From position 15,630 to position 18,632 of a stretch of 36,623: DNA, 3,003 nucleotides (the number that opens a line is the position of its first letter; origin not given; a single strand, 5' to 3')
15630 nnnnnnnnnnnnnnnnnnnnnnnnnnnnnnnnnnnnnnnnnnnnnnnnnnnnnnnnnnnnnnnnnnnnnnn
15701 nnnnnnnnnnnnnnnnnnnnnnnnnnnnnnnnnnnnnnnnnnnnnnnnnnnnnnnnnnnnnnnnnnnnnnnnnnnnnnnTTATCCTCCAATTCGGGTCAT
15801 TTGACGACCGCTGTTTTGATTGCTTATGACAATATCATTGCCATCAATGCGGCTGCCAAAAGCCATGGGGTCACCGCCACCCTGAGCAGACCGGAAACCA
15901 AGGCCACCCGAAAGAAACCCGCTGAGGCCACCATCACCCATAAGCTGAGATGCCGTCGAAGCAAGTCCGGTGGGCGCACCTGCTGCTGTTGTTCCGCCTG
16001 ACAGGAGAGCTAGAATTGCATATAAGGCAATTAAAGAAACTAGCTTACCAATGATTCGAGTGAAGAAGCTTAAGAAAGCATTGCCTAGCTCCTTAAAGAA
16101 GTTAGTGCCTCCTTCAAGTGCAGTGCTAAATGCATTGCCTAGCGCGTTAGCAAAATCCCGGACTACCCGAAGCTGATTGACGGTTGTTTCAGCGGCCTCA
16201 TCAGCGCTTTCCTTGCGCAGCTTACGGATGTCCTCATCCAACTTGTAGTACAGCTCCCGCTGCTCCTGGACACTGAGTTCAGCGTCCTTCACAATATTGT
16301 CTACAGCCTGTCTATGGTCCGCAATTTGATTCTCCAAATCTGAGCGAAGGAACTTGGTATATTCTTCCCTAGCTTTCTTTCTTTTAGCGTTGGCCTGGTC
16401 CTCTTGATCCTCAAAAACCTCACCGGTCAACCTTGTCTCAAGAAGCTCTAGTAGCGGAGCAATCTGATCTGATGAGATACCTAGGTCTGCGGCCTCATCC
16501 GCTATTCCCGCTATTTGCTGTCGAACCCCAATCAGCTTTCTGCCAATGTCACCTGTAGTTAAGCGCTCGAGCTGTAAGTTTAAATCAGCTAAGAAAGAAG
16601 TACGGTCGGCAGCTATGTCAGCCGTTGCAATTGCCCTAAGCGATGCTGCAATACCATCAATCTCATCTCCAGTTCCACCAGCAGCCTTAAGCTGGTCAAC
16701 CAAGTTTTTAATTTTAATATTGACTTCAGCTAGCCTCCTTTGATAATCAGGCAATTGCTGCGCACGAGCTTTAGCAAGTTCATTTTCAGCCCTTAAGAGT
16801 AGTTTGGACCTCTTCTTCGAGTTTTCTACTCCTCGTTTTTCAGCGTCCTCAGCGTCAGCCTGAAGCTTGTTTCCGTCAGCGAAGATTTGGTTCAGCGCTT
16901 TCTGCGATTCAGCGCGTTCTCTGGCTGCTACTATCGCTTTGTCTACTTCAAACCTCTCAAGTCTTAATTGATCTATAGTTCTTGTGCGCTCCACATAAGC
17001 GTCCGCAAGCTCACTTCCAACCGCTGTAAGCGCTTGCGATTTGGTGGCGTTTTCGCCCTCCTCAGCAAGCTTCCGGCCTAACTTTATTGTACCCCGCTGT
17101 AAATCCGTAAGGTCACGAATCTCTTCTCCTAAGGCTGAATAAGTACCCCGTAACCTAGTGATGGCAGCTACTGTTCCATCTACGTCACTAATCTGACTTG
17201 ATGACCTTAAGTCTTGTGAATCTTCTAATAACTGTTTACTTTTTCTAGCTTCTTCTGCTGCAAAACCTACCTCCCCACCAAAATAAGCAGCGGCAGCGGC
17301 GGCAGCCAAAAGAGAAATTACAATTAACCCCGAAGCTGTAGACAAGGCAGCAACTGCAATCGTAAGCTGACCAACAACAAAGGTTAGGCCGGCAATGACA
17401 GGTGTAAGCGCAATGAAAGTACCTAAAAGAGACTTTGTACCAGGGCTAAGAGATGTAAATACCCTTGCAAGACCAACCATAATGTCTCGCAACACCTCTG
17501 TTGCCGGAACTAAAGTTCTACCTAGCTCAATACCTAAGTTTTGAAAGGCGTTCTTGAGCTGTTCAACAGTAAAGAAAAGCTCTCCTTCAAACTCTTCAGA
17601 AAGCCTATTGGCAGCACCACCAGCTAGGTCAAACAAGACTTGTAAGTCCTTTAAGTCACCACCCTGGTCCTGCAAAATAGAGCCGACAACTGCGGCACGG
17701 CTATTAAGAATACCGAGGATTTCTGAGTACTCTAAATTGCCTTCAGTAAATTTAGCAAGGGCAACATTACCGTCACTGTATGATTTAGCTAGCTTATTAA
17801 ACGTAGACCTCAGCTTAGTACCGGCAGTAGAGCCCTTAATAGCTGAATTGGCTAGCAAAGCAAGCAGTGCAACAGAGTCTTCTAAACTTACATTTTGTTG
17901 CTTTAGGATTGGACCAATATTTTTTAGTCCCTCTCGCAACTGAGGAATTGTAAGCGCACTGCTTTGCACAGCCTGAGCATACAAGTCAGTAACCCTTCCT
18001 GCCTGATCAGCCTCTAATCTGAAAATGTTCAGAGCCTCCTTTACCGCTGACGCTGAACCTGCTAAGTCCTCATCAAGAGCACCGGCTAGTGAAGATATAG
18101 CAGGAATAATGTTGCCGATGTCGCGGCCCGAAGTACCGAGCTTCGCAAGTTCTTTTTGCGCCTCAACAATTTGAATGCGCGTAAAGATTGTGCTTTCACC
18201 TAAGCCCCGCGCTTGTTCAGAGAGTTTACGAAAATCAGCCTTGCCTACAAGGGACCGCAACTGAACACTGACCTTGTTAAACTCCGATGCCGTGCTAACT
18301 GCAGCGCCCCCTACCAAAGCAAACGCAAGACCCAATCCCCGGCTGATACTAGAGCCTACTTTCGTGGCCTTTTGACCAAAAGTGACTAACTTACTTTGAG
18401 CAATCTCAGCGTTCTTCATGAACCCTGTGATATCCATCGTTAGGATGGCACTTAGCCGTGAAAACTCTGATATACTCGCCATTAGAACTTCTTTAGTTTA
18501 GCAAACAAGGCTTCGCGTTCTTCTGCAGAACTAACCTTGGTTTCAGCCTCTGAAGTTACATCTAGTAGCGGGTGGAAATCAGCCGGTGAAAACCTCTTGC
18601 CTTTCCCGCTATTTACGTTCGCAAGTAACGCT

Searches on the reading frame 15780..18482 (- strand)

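Call 69: search_protein_families(library=phrogs, proteins=[window:15780-18482:-], max_evalue=0.00001)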
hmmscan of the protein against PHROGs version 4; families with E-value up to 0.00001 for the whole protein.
window:15780-18482:- (900 aa): 18 families
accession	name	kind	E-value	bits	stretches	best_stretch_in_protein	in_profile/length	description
phrog_1533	-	tail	1.6e-49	169.5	2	23-244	210-434/1688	tail length tape measure protein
phrog_28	-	tail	7.9e-40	138.3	1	36-400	250-674/1228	tail length tape measure protein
phrog_991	-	tail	1e-39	137.1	1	31-398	264-665/1966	tail length tape measure protein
phrog_1272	-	tail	1.5e-39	136.6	1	31-399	226-638/1606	tail length tape measure protein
phrog_5218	-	unknown function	2.5e-39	136.3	2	6-246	163-414/1599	-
phrog_4704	-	tail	2.3e-38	133.3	1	15-236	169-392/625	tail length tape measure protein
phrog_9696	-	tail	1.8e-27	96.6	1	43-233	59-251/1415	tail length tape measure protein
phrog_1293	-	tail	1.7e-25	90.1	1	18-413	135-572/1424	tail length tape measure protein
phrog_167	-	tail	1.6e-23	83.5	1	19-796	245-853/1555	tail length tape measure protein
phrog_5493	-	tail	2.8e-22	79.9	1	11-233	6-240/1102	tail length tape measure protein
phrog_58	-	tail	4.6e-22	79.3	1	28-398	294-642/1544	tail length tape measure protein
phrog_19074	-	unknown function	2.7e-21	76.2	1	50-242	142-334/1384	-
phrog_16692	-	unknown function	6.7e-20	72.1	1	63-242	182-362/1107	-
phrog_37649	-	tail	5.7e-15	54.6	1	84-231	478-626/2006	tail length tape measure protein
phrog_28420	-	tail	4.8e-14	52.4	1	35-237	31-232/906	tail length tape measure protein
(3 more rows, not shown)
